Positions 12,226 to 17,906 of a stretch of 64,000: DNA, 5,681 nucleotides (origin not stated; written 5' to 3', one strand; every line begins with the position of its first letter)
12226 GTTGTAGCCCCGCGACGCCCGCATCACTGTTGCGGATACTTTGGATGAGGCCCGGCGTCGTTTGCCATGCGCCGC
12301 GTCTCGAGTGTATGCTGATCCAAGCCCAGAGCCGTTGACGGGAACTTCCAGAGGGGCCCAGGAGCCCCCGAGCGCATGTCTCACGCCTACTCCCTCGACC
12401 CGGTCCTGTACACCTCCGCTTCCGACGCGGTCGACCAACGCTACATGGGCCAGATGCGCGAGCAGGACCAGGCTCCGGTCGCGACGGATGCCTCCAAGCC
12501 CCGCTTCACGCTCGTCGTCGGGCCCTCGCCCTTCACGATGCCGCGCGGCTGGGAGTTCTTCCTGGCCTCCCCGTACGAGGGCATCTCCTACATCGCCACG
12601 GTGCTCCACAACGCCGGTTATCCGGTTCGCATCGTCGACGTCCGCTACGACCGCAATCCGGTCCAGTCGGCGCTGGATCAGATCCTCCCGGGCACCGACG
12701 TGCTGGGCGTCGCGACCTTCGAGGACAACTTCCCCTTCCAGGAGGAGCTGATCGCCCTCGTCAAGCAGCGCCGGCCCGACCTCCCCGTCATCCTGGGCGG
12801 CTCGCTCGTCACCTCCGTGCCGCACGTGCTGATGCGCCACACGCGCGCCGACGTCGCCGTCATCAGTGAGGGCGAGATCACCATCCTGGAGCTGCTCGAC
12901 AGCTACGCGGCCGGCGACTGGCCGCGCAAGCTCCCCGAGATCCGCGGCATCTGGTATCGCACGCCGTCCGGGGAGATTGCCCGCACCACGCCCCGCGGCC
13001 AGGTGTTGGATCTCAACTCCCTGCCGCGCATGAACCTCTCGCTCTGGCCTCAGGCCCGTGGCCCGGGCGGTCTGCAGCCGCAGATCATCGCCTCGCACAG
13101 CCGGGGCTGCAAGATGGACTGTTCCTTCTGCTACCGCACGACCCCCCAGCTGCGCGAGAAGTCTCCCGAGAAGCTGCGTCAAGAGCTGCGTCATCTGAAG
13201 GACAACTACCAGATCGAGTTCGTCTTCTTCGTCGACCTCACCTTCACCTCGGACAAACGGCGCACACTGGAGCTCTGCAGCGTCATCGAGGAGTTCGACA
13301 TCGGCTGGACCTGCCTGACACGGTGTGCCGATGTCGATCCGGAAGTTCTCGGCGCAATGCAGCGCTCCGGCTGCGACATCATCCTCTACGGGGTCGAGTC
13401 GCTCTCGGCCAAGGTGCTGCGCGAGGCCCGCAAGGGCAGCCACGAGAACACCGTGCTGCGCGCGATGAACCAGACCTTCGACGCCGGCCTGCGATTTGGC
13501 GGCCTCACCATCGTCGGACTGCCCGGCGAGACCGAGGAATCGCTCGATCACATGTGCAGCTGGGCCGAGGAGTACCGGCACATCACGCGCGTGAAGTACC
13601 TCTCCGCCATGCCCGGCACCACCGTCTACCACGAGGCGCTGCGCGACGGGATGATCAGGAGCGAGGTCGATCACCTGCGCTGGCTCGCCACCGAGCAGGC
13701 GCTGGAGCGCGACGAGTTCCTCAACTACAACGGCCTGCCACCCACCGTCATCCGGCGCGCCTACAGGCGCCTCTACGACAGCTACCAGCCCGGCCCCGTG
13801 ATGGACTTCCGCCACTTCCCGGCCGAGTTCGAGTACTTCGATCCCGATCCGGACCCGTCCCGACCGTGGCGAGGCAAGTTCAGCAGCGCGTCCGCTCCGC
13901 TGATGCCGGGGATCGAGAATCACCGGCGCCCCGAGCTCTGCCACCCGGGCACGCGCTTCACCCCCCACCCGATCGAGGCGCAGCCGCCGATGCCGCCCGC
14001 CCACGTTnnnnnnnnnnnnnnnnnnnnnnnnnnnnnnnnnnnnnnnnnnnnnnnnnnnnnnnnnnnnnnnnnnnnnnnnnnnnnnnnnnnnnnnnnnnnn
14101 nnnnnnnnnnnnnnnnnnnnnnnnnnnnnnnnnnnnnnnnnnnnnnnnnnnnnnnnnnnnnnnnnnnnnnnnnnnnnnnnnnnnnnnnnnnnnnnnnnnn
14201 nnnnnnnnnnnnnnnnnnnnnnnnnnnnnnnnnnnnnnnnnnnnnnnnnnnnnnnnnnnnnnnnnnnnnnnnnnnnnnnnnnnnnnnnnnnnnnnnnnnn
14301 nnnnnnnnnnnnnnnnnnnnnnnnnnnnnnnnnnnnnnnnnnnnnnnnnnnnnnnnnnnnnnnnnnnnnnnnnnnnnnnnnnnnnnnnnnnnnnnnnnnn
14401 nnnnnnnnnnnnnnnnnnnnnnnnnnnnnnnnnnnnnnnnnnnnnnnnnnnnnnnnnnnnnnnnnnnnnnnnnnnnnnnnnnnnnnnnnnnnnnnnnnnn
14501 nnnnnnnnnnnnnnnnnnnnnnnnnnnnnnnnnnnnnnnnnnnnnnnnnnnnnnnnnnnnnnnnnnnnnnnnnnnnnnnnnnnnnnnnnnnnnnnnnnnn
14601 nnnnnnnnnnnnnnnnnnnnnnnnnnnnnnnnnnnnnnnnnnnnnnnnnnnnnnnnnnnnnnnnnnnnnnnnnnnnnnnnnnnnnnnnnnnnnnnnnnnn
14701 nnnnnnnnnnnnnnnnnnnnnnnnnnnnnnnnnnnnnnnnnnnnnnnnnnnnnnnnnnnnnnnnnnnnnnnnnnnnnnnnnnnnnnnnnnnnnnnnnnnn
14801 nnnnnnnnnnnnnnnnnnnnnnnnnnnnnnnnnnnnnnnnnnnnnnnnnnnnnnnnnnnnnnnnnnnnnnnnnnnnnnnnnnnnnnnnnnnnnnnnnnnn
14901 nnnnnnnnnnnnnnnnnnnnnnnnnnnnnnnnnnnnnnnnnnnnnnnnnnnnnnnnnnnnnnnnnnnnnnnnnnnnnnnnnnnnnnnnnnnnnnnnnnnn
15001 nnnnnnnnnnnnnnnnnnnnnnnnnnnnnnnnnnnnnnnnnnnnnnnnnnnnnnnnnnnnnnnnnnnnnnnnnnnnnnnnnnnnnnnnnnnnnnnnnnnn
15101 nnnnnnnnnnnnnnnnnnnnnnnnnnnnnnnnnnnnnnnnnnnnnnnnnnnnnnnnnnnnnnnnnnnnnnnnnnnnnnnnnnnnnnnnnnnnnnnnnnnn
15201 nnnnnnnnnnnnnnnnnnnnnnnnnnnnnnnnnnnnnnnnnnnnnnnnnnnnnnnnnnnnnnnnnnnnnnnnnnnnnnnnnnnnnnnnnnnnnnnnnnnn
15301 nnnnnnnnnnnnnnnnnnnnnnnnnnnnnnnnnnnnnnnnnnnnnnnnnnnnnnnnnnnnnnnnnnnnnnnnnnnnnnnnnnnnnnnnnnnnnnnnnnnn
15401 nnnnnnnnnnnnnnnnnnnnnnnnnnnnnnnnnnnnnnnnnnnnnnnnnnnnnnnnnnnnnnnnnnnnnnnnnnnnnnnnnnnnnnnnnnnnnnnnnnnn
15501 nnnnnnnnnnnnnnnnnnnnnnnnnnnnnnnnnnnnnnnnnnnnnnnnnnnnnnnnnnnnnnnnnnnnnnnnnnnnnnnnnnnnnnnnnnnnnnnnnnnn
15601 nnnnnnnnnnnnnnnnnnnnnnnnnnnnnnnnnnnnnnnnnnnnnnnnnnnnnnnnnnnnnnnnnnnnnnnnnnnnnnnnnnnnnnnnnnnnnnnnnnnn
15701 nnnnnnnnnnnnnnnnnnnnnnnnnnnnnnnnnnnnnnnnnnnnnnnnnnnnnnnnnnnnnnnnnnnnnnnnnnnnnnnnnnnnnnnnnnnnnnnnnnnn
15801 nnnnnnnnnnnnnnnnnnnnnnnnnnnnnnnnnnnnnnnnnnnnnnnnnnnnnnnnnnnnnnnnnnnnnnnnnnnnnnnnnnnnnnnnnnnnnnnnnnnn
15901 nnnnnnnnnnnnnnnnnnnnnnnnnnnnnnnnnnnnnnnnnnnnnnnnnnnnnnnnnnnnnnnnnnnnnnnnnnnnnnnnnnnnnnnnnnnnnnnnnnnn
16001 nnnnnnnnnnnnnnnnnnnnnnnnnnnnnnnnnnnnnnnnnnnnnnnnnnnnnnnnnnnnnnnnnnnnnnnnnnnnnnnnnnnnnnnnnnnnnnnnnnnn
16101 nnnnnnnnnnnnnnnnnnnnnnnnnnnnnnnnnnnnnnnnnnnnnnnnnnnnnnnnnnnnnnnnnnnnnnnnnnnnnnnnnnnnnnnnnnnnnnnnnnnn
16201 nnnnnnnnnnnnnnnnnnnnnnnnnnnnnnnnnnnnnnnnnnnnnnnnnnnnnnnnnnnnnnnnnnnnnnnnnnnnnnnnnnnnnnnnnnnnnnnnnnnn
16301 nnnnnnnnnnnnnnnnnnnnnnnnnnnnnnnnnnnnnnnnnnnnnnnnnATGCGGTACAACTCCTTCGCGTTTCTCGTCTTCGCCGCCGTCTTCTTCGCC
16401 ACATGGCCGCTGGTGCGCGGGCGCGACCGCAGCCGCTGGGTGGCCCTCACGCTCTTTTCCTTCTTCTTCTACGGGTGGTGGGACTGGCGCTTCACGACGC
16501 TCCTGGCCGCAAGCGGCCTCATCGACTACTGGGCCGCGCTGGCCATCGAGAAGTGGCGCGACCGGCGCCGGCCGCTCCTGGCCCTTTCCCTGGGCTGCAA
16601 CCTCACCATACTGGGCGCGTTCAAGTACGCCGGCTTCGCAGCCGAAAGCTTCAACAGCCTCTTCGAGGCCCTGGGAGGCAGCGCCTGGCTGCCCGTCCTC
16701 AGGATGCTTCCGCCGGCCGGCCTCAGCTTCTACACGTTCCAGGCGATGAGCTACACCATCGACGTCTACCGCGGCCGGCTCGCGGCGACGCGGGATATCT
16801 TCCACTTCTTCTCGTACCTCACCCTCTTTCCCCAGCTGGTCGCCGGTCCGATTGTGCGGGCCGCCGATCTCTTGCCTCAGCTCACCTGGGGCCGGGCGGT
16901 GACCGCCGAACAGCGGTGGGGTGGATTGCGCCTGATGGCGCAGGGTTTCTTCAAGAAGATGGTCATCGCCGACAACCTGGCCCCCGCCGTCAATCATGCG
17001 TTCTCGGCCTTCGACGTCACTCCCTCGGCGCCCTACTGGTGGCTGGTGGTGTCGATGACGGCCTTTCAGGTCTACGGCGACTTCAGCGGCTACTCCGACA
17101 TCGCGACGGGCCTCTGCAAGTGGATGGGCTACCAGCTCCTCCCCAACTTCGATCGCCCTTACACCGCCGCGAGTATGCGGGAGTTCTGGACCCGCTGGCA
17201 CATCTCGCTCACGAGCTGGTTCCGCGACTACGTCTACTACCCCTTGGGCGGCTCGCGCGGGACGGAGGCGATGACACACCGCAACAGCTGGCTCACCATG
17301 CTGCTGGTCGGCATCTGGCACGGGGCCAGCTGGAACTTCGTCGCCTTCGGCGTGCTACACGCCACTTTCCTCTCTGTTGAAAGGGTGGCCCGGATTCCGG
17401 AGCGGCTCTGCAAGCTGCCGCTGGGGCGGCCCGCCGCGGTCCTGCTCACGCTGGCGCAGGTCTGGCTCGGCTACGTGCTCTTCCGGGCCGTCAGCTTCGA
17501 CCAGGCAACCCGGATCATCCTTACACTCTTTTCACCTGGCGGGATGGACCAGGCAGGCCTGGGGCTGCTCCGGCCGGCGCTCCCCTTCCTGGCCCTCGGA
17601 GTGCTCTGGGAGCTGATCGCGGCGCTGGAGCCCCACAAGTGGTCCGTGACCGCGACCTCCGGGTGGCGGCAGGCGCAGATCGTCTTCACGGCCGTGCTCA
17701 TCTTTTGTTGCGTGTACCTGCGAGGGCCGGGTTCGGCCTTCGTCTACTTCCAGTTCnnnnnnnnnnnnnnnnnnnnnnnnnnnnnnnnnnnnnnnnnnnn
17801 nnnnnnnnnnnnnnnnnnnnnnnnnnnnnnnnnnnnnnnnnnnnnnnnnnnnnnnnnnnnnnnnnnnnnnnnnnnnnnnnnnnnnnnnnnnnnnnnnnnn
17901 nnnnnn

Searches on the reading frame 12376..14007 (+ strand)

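Call 46: search_protein_families(library=pfam, proteins=[window:12376-14007:+], max_evalue=0.001)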
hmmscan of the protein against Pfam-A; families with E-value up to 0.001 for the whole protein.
window:12376-14007:+ (544 aa): 2 families
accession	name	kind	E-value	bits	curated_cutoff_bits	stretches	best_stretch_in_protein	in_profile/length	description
PF04055.27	Radical_SAM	-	9.3e-24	84.9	29.5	1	240-396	2-165/166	Radical SAM superfamily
PF02310.24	B12-binding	-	2.6e-15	56.7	32.1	1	69-173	16-120/121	B12 binding domain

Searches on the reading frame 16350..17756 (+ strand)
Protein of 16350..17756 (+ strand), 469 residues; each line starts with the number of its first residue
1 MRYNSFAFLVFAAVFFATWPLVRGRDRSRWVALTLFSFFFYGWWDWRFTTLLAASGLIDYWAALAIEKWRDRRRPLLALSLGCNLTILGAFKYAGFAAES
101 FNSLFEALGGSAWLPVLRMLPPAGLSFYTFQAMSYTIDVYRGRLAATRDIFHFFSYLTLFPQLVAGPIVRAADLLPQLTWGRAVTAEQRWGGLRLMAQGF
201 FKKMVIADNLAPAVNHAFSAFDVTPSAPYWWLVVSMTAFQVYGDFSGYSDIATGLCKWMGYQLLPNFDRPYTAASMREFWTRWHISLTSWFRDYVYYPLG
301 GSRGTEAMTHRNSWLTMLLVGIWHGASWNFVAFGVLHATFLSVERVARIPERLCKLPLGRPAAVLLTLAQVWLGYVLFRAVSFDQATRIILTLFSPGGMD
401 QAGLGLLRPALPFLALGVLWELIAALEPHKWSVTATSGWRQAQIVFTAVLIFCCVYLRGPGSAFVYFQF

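Call 46: search_protein_families(library=pfam, proteins=[window:16350-17756:+], max_evalue=0.001)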
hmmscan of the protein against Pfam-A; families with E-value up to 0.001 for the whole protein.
window:16350-17756:+ (469 aa): 1 family
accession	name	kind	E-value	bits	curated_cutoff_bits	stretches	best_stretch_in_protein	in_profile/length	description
PF03062.24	MBOAT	-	1.2e-22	81.2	27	1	149-347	80-297/337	MBOAT, membrane-bound O-acyltransferase family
